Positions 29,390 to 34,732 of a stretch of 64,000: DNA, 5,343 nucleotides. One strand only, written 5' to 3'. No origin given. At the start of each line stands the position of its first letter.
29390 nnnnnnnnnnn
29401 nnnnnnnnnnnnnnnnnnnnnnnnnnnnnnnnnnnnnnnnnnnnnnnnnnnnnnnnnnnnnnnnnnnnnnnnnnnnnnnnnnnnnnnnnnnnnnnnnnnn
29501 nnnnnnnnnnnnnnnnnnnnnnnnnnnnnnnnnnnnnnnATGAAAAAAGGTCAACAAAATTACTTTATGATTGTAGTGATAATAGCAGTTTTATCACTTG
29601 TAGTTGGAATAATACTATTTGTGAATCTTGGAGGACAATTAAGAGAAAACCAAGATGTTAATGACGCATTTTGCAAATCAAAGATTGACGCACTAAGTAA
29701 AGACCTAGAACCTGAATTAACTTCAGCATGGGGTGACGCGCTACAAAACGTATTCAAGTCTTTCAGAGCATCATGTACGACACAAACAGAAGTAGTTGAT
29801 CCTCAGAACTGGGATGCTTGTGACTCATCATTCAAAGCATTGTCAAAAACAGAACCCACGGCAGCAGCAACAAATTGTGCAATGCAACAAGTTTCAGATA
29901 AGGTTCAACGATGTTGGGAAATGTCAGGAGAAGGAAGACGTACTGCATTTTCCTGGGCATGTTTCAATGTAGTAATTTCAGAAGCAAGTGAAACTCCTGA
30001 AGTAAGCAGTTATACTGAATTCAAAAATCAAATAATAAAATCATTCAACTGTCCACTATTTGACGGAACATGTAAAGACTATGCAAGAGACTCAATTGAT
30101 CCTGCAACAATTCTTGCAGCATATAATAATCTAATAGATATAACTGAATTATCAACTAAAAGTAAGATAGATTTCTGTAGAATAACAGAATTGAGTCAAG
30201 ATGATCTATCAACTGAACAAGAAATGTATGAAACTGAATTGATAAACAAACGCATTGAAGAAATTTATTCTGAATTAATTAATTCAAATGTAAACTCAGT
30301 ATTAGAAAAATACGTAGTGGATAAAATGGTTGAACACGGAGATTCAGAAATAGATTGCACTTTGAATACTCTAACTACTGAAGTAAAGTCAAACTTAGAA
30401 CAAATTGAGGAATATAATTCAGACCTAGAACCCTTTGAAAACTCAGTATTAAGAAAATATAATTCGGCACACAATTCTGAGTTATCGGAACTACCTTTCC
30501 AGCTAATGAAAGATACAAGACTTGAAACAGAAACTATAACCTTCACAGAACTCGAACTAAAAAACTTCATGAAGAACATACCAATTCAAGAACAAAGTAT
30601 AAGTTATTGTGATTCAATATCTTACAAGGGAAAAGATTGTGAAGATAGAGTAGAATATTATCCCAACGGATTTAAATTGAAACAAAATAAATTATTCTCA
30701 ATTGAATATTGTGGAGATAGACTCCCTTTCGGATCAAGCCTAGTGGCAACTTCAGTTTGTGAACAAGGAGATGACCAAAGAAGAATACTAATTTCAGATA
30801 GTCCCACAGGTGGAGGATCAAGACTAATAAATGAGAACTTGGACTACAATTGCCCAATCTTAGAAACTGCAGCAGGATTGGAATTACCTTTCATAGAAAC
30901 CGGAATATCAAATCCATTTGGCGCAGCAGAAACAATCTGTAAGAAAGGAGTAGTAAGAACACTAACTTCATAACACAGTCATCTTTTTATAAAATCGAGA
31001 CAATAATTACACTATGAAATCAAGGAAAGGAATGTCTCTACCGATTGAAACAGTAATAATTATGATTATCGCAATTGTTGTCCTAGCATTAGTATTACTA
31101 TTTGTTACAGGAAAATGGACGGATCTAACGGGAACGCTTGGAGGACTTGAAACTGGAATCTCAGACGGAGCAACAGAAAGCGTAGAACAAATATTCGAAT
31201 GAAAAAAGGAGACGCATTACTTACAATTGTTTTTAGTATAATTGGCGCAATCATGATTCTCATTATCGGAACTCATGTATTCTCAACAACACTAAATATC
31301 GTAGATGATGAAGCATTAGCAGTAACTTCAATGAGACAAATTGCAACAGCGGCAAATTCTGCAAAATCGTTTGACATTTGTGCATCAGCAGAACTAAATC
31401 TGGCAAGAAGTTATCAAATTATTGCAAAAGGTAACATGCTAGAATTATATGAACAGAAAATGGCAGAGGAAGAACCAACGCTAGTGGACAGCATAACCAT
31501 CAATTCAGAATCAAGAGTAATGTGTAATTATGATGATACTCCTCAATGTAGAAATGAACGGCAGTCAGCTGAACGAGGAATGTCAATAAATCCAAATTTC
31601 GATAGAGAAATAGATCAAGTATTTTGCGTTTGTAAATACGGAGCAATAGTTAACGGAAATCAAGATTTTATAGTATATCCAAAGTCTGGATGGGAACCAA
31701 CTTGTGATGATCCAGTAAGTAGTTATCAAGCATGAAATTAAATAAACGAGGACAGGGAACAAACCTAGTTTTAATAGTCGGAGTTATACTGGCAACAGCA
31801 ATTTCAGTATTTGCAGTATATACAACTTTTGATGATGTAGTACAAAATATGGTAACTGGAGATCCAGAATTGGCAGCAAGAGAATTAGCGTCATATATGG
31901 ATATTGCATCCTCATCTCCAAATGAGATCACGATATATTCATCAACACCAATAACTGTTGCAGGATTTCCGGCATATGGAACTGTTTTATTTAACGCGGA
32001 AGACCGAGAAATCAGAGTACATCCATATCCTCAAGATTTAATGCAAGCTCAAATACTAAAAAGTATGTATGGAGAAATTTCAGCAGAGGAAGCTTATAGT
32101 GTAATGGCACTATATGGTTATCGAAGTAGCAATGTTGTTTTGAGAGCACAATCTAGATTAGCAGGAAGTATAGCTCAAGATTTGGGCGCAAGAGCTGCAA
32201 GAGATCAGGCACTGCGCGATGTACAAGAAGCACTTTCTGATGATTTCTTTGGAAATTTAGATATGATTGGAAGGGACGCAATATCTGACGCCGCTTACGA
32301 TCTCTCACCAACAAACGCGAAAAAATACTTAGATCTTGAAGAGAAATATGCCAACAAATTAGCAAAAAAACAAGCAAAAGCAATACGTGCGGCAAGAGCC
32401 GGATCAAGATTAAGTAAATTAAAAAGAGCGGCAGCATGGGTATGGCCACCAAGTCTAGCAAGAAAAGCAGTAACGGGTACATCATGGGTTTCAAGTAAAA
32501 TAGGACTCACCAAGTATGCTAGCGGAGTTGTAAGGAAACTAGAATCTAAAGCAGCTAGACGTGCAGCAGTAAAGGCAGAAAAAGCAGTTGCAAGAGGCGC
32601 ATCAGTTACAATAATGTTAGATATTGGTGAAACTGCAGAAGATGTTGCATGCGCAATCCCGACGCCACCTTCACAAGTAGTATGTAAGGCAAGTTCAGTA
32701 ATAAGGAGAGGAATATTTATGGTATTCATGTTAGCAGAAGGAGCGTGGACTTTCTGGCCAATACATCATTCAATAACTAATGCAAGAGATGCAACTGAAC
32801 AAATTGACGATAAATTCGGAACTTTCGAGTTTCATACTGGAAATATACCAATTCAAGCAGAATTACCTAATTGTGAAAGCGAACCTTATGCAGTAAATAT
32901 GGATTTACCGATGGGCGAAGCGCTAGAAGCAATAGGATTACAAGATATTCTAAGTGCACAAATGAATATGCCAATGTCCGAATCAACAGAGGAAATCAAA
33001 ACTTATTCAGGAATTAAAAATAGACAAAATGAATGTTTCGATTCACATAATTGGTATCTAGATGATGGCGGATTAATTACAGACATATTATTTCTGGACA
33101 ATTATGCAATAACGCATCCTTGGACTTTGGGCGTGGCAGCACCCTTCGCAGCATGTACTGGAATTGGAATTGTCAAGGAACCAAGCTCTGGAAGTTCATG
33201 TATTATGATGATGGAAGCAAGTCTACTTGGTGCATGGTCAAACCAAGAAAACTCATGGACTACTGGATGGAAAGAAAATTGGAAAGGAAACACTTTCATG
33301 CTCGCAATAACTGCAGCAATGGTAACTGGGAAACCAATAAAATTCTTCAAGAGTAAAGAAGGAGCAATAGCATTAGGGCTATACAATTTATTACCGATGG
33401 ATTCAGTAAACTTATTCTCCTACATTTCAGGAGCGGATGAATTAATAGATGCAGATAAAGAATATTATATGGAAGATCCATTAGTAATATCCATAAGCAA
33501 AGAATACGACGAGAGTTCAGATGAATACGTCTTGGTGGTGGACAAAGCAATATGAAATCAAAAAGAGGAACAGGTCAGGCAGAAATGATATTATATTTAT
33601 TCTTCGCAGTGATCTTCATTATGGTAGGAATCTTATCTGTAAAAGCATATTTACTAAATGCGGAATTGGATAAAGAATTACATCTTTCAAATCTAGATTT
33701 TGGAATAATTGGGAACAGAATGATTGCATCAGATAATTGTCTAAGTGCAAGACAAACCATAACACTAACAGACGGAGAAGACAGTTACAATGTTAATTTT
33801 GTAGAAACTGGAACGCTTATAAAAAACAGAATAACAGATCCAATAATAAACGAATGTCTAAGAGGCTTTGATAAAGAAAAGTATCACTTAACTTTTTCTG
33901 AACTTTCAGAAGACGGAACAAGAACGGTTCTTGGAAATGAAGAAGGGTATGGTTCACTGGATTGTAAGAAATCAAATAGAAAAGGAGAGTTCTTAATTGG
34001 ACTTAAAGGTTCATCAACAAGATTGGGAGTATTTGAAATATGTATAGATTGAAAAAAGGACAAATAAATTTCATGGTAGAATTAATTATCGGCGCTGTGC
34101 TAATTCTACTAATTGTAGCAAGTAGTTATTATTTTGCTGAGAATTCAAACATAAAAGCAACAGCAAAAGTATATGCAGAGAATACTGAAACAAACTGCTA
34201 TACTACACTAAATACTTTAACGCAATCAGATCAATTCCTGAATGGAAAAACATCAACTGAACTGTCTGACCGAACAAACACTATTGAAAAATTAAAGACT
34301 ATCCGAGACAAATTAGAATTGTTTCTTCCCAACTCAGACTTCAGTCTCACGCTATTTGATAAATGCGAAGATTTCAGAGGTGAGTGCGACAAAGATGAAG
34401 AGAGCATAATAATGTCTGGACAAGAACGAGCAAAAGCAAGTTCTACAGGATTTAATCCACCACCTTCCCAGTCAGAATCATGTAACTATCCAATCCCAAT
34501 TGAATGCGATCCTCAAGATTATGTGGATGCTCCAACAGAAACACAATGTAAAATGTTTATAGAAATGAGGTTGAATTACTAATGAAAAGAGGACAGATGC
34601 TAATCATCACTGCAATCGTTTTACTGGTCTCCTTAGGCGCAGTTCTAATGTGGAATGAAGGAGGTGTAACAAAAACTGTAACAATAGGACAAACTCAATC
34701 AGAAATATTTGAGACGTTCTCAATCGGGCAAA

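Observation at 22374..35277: Large type IV pilus-like locus: ATPase + platform protein + overlapping operon of at least 11 class III signal peptide proteins, with no prepilin peptidase visible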

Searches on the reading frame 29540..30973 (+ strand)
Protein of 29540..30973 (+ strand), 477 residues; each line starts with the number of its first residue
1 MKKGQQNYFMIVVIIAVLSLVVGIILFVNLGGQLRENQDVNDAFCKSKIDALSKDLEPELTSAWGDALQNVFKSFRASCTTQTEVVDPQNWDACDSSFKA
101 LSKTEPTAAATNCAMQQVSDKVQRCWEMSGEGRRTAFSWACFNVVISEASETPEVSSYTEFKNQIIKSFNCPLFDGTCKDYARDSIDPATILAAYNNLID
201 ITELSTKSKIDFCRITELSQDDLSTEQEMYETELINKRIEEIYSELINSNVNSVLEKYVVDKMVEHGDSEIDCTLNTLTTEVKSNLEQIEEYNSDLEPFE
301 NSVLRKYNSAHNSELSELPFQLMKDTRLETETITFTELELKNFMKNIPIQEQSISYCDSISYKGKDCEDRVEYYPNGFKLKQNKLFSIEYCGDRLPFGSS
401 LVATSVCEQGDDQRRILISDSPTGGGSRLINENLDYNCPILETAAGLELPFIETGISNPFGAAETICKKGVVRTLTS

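Call 5: search_protein_families(library=pfam, proteins=[window:29540-30973:+], max_evalue=0.1)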
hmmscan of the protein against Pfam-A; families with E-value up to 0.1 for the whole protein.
window:29540-30973:+ (477 aa): 0 families

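Call 9: search_protein_families(library=ncbifam, proteins=[window:29540-30973:+], max_evalue=0.1)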
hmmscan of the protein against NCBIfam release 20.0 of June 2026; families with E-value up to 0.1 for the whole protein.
window:29540-30973:+ (477 aa): 2 families
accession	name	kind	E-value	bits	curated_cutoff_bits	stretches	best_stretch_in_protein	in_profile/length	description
NF009167.0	PRK12514.1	equivalog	0.01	15.7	265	1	181-289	65-174/180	RNA polymerase sigma factor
NF005554.0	PRK07218.1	equivalog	0.064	12.2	447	1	270-352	10-90/423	Single-stranded DNA binding protein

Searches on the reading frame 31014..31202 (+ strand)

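Call 43: search_protein_families(library=pfam, proteins=[window:31014-31202:+], max_evalue=10)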
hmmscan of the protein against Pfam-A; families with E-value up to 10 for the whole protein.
window:31014-31202:+ (62 aa): 2 families
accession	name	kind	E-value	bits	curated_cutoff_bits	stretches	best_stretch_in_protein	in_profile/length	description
PF01694.28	Rhomboid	-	0.042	14.5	22.6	1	7-50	93-135/143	Rhomboid domain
PF22812.1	CR_prot_dom_plant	-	0.39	11.6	34.1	1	7-31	32-57/71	Plant cysteine-rich protein domain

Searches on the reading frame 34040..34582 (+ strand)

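Call 6: search_protein_families(library=pfam, proteins=[window:34040-34582:+], max_evalue=0.1)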
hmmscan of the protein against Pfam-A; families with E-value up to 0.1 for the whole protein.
window:34040-34582:+ (180 aa): 1 family
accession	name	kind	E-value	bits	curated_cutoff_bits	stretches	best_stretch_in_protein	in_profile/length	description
PF12397.13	U3snoRNP10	-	0.09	13.6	34.4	0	12-89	18-100/116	U3 small nucleolar RNA-associated protein 10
